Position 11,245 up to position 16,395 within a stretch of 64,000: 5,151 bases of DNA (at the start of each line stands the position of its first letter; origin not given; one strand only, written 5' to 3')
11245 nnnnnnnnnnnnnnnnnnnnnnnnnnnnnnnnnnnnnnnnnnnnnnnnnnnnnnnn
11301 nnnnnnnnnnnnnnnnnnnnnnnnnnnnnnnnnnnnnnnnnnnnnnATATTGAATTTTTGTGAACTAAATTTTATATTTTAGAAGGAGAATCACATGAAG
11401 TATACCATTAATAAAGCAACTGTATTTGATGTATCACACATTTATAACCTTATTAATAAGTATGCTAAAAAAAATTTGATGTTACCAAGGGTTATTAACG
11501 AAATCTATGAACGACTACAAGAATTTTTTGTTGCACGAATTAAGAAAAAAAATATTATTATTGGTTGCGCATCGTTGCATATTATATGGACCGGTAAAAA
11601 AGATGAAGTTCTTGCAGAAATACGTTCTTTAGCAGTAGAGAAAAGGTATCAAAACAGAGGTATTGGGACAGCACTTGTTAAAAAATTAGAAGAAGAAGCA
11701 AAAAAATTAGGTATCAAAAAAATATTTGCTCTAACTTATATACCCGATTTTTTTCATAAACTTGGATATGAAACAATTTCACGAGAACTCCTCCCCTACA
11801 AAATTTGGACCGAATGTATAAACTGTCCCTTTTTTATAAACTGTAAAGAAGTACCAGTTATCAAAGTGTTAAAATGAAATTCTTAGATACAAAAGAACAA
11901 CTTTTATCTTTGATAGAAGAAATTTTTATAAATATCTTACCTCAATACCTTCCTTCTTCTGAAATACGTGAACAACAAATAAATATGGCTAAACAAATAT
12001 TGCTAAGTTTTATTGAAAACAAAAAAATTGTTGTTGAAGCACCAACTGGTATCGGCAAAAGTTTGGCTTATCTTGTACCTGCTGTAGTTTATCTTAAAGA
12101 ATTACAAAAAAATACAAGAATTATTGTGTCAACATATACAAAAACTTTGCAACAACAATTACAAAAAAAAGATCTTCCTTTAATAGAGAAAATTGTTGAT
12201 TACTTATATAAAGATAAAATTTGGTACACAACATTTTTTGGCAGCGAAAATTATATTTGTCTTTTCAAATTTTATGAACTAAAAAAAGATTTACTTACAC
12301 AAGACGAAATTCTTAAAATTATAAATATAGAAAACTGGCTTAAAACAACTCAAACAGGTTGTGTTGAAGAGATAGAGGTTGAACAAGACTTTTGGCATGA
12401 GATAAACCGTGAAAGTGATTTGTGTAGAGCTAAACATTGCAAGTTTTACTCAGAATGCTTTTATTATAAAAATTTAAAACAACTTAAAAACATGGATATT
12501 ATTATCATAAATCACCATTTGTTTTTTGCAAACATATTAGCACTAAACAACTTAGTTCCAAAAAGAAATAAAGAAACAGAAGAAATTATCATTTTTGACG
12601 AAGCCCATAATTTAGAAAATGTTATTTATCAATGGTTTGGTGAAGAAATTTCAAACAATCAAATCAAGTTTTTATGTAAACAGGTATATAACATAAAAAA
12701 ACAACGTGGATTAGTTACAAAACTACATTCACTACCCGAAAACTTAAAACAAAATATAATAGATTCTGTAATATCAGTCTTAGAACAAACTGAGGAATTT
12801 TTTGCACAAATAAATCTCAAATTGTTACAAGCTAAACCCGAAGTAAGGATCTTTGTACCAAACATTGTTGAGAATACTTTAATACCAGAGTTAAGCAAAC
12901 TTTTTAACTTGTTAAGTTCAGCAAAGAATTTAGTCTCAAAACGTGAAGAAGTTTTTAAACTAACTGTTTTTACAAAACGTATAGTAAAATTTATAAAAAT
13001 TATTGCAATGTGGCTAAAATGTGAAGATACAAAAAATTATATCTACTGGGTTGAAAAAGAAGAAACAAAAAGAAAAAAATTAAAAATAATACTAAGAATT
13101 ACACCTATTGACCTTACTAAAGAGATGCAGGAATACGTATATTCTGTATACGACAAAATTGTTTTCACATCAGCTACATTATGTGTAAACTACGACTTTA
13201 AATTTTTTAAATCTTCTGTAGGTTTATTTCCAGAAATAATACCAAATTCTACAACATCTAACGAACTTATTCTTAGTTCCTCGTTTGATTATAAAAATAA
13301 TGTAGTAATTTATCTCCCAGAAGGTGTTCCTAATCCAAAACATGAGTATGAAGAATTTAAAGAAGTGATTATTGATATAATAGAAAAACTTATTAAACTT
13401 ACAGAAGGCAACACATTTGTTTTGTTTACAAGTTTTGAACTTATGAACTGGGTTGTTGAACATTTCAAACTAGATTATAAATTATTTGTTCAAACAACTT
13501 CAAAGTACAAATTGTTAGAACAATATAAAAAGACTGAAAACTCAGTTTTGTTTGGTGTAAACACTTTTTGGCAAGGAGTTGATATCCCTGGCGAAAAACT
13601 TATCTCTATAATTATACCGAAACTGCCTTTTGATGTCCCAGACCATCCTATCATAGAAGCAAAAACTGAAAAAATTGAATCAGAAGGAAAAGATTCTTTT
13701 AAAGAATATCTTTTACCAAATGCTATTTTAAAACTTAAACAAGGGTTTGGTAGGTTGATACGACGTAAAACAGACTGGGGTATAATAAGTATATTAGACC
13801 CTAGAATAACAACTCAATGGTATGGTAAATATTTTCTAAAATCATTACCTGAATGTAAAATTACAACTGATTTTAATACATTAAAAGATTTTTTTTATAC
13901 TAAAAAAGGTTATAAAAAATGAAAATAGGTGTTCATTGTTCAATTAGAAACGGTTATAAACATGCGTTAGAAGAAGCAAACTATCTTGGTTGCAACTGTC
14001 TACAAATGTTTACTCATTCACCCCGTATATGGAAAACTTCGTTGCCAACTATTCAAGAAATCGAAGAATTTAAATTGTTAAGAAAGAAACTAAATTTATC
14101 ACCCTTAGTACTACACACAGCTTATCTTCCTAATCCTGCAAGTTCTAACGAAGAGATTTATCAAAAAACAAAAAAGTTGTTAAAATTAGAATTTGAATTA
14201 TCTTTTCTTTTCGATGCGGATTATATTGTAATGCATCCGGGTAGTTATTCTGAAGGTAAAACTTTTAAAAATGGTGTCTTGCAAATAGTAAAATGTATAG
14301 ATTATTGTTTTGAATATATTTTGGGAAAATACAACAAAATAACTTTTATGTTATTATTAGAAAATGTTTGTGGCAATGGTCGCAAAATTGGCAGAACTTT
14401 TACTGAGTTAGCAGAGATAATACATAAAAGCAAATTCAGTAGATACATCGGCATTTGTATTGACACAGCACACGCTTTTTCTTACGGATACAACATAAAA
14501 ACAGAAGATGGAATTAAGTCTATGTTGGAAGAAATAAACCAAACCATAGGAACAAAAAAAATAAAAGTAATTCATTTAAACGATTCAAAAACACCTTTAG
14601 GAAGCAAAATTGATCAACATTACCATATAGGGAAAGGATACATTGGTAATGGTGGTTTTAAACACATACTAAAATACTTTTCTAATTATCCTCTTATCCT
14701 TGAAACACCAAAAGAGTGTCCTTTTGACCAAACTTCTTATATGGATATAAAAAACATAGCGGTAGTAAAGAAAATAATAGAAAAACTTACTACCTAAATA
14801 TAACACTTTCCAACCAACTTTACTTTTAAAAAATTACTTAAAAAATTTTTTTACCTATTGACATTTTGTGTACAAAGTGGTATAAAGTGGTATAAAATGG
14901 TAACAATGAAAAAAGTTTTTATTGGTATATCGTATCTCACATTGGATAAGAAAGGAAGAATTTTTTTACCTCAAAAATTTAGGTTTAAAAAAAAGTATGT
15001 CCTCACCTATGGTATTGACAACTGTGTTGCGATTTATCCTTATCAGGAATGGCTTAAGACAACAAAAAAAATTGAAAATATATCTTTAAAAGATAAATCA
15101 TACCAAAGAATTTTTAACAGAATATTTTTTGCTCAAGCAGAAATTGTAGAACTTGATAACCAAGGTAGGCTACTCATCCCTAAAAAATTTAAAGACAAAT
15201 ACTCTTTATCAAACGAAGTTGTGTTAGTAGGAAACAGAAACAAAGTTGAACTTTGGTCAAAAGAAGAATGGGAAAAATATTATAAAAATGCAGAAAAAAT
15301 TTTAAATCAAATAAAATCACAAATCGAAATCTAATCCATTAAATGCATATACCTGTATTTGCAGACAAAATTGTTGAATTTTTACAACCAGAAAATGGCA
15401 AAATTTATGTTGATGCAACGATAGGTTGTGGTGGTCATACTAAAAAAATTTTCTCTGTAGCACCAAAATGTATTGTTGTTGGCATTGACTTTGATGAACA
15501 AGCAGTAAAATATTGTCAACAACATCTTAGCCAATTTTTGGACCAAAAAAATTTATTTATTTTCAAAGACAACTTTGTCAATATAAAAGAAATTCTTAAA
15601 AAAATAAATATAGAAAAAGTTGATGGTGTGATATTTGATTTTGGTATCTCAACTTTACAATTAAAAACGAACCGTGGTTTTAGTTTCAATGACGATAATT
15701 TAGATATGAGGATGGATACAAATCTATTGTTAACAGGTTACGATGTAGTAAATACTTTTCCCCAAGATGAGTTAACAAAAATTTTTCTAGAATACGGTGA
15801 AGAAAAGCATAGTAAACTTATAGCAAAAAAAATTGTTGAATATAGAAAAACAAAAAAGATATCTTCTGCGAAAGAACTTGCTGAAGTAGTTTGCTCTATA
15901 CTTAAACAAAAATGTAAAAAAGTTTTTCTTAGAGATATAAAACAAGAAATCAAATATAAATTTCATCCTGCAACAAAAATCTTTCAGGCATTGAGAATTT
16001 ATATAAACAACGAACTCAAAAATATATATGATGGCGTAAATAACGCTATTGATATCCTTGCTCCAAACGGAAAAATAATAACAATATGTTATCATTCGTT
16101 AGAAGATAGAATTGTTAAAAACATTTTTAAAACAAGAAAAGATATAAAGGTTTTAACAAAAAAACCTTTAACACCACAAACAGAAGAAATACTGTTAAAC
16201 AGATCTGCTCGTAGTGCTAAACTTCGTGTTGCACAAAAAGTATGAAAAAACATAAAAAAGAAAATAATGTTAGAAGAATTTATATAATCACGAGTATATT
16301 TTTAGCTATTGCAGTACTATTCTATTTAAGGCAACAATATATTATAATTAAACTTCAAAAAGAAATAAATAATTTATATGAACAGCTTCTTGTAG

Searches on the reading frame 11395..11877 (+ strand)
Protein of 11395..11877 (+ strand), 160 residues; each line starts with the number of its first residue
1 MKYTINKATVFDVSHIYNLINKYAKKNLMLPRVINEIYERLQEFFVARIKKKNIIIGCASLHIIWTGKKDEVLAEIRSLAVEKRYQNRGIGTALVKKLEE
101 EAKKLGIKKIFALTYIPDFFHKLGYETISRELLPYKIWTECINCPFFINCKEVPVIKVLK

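Call 46: search_protein_families(library=pfam, proteins=[window:11395-11877:+], max_evalue=0.0001)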
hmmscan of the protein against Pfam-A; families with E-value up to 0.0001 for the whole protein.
window:11395-11877:+ (160 aa): 3 families
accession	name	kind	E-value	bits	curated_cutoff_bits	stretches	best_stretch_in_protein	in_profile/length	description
PF00583.31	Acetyltransf_1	-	2.2e-16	60.6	20.7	1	40-124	30-115/116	Acetyltransferase (GNAT) family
PF13508.13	Acetyltransf_7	-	2.7e-13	50.5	27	1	42-126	3-83/84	Acetyltransferase (GNAT) domain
PF13673.13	Acetyltransf_10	-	2.2e-09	37.8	23.6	1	37-131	22-113/128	Acetyltransferase (GNAT) domain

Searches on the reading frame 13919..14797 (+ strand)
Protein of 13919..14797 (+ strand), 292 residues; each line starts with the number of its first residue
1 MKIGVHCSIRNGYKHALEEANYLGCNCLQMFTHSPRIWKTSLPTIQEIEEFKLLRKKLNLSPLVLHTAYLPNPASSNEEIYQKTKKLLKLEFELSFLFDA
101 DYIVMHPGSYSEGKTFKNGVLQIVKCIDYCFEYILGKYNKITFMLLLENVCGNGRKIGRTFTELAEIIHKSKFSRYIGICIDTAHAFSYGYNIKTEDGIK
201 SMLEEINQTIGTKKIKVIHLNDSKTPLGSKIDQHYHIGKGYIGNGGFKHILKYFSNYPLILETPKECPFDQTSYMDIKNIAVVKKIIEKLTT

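Call 46: search_protein_families(library=pfam, proteins=[window:13919-14797:+], max_evalue=0.0001)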
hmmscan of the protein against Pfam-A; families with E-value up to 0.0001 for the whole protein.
window:13919-14797:+ (292 aa): 1 family
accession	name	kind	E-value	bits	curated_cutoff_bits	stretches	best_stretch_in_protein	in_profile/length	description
PF01261.30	AP_endonuc_2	-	1.3e-39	136.8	31.1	1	18-267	2-233/249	Xylose isomerase-like TIM barrel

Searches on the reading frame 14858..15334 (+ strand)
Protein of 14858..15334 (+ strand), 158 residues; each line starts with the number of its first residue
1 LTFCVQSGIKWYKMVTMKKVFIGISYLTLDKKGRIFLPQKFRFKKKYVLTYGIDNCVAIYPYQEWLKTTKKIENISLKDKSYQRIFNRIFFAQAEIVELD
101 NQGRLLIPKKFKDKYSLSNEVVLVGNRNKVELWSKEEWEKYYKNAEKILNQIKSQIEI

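Call 46: search_protein_families(library=pfam, proteins=[window:14858-15334:+], max_evalue=0.0001)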
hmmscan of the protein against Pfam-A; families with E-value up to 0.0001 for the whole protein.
window:14858-15334:+ (158 aa): 1 family
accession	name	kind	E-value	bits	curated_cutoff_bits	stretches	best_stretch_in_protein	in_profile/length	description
PF02381.23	MraZ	-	1.2e-30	105.7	23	2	90-146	1-58/72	MraZ protein, putative antitoxin-like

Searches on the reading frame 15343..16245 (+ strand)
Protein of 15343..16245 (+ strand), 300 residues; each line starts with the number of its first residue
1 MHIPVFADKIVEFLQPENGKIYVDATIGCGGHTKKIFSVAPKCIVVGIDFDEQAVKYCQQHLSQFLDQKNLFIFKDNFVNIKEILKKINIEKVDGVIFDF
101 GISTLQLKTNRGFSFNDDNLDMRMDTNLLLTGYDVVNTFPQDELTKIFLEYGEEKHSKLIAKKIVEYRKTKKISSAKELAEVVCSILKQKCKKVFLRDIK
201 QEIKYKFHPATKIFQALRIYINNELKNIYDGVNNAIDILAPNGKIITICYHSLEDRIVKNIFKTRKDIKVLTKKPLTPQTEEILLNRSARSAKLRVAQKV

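Call 46: search_protein_families(library=pfam, proteins=[window:15343-16245:+], max_evalue=0.0001)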
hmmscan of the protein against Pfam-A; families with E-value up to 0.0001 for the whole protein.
window:15343-16245:+ (300 aa): 1 family
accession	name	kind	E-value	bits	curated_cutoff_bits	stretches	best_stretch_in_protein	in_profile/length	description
PF01795.25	Methyltransf_5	-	3.2e-91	306.5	27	1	2-299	4-308/309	MraW methylase family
